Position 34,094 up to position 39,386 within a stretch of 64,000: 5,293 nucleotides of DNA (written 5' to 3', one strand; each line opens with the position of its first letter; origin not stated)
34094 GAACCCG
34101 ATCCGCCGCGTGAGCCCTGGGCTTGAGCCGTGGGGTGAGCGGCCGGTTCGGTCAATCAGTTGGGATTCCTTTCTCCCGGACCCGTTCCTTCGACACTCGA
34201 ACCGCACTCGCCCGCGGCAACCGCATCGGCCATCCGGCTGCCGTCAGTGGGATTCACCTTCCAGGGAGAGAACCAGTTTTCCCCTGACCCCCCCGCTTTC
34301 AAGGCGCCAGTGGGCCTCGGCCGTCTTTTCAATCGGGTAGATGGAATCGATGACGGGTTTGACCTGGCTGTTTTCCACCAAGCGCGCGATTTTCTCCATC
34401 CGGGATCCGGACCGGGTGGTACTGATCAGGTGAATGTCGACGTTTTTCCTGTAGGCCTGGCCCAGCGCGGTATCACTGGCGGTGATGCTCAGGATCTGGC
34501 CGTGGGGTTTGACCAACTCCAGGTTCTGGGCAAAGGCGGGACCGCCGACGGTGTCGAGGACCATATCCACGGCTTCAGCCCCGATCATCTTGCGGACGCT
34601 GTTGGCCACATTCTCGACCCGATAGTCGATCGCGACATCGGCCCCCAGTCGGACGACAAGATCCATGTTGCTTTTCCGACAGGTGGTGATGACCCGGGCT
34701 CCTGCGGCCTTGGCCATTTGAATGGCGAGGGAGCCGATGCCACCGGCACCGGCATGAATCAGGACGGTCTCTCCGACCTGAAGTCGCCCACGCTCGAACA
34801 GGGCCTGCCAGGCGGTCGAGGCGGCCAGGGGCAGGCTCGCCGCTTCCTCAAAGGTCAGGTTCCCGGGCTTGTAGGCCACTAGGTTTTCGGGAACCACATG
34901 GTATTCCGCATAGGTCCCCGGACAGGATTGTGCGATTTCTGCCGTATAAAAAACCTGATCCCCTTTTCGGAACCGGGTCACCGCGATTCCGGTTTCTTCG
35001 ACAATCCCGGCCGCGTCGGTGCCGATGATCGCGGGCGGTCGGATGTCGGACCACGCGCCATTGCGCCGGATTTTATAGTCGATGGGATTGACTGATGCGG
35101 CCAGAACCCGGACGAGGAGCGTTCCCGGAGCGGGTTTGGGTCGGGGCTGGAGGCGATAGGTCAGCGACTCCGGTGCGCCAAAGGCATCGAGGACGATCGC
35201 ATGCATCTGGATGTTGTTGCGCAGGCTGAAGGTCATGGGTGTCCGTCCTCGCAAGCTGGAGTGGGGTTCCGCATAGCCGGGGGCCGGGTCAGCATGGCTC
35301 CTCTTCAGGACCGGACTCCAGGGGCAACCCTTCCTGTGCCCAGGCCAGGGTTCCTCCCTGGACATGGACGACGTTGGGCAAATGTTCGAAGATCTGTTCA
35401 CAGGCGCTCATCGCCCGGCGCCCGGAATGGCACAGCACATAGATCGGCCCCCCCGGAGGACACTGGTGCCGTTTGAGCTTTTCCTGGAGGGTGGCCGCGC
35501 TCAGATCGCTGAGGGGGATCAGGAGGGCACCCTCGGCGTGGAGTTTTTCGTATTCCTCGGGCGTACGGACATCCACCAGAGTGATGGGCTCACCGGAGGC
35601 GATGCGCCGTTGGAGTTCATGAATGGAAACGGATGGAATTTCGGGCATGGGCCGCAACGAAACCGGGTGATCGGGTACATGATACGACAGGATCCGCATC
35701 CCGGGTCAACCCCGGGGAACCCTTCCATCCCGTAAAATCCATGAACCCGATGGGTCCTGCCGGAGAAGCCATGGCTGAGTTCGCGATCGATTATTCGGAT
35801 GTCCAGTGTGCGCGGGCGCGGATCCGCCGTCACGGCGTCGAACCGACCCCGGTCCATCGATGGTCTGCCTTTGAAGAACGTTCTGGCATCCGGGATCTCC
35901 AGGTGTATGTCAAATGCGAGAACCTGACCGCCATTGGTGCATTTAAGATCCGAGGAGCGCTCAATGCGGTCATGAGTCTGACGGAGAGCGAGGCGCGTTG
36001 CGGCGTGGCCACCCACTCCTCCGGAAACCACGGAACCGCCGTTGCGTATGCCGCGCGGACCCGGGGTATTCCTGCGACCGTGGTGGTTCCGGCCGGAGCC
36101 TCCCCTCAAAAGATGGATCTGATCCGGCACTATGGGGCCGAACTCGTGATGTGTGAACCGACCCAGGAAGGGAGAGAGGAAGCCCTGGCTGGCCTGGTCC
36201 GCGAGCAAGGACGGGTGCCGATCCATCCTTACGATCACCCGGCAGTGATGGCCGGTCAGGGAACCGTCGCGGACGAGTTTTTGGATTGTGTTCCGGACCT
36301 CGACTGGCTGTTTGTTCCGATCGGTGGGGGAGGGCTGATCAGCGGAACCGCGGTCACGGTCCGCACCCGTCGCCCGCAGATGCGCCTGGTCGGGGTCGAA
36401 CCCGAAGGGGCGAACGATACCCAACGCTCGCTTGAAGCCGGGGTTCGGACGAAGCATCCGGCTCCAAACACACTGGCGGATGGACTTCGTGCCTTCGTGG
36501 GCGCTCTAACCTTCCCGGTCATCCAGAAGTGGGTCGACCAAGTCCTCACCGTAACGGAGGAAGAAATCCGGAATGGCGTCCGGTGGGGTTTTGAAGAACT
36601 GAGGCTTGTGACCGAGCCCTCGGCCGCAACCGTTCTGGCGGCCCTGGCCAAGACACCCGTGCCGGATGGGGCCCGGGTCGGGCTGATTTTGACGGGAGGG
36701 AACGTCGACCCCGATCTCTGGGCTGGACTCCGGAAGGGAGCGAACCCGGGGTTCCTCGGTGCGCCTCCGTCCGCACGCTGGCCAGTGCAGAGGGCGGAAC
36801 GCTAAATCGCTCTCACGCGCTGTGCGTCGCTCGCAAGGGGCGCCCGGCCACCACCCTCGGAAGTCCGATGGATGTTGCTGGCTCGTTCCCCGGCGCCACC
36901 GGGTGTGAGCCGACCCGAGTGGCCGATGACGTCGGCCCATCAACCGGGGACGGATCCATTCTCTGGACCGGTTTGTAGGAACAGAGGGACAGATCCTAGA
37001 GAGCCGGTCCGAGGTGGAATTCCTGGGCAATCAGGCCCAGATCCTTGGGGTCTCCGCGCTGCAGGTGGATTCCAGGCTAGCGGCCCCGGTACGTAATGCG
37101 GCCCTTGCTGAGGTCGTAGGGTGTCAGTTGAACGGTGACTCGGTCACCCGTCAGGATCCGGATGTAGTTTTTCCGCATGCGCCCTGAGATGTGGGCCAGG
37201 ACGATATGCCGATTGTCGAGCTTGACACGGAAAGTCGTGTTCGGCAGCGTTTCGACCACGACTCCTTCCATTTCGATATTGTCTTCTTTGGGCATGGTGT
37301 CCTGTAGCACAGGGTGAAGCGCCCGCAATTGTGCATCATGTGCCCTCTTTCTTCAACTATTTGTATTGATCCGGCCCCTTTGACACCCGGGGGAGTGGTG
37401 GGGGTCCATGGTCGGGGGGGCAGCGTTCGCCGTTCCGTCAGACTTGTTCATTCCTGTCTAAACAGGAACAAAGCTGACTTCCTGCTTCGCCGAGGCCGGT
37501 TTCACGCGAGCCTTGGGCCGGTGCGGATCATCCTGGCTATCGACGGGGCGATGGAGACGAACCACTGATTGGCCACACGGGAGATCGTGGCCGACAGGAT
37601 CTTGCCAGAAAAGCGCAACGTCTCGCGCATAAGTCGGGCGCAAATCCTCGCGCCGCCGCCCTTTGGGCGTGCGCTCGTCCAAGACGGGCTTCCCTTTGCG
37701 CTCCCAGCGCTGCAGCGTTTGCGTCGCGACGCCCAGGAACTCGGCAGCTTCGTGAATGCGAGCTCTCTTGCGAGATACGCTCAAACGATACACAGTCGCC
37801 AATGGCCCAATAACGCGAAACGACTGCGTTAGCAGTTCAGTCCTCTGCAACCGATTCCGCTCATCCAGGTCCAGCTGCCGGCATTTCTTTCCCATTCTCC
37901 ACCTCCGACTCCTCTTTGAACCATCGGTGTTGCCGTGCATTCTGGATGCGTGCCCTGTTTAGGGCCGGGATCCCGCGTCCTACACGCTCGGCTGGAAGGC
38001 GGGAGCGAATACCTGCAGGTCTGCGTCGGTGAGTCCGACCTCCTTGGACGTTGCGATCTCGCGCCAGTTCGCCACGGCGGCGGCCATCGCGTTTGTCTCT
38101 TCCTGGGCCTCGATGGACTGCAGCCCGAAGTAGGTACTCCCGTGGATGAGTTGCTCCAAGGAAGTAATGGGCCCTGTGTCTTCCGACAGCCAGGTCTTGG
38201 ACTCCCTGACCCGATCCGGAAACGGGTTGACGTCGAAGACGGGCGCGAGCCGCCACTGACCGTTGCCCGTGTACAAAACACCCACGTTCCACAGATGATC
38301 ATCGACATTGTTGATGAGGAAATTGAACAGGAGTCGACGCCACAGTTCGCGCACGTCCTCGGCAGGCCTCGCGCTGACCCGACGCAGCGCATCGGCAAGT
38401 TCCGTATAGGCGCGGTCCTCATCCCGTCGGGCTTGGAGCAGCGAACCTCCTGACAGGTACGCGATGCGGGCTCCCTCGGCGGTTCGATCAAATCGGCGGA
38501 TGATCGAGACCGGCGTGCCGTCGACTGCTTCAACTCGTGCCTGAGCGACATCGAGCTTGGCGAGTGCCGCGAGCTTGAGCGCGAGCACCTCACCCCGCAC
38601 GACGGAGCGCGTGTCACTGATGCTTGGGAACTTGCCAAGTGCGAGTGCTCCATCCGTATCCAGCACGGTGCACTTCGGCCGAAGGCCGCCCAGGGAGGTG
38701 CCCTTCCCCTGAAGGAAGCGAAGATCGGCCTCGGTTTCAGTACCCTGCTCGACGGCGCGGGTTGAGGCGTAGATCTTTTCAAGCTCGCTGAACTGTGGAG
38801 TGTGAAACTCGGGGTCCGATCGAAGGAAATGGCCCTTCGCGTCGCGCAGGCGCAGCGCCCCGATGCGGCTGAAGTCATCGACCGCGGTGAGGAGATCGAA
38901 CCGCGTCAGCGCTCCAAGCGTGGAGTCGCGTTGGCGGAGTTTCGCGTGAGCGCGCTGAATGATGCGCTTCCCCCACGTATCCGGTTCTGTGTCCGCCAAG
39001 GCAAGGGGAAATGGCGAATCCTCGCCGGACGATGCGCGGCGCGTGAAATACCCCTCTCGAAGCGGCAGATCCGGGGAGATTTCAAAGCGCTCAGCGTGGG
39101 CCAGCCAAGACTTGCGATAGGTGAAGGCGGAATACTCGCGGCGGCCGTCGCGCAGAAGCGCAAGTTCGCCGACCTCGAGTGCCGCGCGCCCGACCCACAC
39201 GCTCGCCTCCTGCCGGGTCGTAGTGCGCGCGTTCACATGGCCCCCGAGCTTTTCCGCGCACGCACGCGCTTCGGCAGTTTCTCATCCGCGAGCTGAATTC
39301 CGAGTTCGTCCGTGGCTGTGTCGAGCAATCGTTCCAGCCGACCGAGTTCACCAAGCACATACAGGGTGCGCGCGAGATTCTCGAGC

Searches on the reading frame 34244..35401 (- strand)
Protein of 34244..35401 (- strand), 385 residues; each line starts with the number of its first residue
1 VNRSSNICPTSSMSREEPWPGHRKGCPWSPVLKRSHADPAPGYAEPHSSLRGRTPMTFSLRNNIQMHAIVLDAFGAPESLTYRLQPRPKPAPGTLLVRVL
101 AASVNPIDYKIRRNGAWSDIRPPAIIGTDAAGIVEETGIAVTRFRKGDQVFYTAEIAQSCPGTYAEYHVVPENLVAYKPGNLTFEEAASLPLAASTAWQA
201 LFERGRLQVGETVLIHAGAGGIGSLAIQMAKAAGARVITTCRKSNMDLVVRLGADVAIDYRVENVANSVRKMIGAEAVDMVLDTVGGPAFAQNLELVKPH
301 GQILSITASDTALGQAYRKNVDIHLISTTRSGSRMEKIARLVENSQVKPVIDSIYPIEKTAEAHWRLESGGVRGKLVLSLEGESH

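Call 50: search_protein_families(library=pfam, proteins=[window:34244-35401:-], max_evalue=0.001)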
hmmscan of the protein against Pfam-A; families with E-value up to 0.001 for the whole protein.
window:34244-35401:- (385 aa): 3 families
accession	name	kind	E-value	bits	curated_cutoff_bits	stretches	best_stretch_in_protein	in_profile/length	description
PF13602.12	ADH_zinc_N_2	-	5.3e-27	95.8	27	1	252-378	1-134/134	Zinc-binding dehydrogenase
PF00107.32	ADH_zinc_N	-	1.6e-20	73.8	31.8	1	221-312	1-94/129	Zinc-binding dehydrogenase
PF08240.17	ADH_N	-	1.4e-17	64.2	23.5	1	92-179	2-103/104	Alcohol dehydrogenase GroES-like domain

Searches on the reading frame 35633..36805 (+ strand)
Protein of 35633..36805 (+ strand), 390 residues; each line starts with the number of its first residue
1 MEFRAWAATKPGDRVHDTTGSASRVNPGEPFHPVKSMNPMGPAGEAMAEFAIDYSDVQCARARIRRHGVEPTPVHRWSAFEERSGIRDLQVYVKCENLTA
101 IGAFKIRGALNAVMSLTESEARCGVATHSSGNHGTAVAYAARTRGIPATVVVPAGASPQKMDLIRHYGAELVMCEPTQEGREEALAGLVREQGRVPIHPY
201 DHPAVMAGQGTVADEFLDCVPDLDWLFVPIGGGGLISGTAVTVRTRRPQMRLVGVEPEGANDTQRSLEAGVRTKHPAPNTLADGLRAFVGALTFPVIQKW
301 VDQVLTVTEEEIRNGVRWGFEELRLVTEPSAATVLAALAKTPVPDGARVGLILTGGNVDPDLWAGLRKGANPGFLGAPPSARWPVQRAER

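Call 50: search_protein_families(library=pfam, proteins=[window:35633-36805:+], max_evalue=0.001)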
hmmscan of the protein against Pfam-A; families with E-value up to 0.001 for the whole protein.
window:35633-36805:+ (390 aa): 1 family
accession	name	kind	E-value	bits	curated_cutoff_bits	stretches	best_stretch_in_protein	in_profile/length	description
PF00291.31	PALP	-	7.4e-79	265.6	35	1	67-355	3-295/295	Pyridoxal-phosphate dependent enzyme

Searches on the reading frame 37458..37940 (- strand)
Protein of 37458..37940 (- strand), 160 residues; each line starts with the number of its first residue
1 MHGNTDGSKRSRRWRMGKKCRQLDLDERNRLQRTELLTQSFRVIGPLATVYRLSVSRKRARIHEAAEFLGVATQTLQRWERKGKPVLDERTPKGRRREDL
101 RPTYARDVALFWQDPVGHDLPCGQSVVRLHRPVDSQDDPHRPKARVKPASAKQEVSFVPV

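Call 50: search_protein_families(library=pfam, proteins=[window:37458-37940:-], max_evalue=0.001)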
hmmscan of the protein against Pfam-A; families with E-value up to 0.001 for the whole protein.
window:37458-37940:- (160 aa): 2 families
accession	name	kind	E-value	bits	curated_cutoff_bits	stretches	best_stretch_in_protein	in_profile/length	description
PF00376.29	MerR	-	1.9e-07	31.2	28.2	1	61-97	1-37/38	MerR family regulatory protein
PF13411.12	MerR_1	-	5.1e-05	23.7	21.6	1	61-97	2-37/69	MerR HTH family regulatory protein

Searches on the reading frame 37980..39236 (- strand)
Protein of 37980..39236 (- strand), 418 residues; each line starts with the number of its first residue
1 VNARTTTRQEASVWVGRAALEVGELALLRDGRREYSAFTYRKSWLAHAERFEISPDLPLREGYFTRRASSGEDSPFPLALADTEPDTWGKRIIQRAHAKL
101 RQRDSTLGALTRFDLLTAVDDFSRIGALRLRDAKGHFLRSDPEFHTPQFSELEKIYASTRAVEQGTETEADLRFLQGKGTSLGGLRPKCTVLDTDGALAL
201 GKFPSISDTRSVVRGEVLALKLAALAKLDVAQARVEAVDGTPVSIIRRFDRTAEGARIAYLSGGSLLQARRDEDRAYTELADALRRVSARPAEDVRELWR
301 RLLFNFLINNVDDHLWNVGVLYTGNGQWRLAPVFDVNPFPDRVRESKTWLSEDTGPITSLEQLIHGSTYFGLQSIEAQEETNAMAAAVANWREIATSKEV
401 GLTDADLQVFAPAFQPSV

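Call 50: search_protein_families(library=pfam, proteins=[window:37980-39236:-], max_evalue=0.001)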
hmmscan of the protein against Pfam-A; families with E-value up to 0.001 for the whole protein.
window:37980-39236:- (418 aa): 2 families
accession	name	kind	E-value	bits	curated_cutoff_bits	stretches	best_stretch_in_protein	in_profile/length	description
PF07804.18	HipA_C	-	8.5e-38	130.6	30.5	1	180-389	1-211/213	HipA-like C-terminal domain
PF13657.11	Couple_hipA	-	9.7e-07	29.7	22.5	1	20-106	8-81/99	HipA N-terminal domain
